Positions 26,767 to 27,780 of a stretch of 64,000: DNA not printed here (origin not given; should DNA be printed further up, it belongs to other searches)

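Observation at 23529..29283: Giant headless coiled-coil protein in an apparent operon with two single-domain KaiC/RecA-like ATPases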

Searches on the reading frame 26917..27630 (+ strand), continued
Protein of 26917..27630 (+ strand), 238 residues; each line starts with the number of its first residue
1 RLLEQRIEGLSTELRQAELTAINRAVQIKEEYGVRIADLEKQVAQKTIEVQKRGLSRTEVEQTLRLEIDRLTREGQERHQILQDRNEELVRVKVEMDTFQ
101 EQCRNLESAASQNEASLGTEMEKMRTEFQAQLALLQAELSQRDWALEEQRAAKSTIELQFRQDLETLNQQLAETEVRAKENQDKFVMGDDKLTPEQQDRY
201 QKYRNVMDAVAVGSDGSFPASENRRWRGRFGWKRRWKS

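Call 72: find_related_loci(query=A4, collection=metagenome_contigs, flank=5000)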
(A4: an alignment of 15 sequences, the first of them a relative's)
Query A4 (316 aa) in metagenome_contigs; peptide patterns used: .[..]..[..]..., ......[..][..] (x = any residue, [..] = any of these).
413 stretches matched a pattern; 85 encode a relative of the query (tblastn E <= 1e-3); the best 80 are kept; 80 distinct loci.
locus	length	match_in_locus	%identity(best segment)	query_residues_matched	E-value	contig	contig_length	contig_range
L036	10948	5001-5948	99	1-316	0e+0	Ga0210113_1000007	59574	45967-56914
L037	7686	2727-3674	99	1-316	0e+0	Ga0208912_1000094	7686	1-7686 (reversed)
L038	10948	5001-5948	99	1-316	0e+0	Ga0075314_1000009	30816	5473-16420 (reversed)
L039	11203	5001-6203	76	1-316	1e-120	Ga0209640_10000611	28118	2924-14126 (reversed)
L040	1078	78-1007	56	1-316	3e-108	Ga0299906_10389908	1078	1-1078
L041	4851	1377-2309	56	1-316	3e-98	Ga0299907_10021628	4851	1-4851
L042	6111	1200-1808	55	114-315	2e-61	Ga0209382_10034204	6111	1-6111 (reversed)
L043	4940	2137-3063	40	36-315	3e-58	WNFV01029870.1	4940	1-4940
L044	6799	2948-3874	41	36-315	7e-58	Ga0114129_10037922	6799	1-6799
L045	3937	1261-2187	40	36-315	1e-57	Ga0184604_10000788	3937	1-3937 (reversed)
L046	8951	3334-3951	51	112-315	3e-57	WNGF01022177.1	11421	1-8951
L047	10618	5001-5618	51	112-315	3e-57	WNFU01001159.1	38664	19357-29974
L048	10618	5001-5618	51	112-315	3e-57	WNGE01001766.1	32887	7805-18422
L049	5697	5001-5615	51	113-315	5e-57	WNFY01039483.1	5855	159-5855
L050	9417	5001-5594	54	120-315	1e-56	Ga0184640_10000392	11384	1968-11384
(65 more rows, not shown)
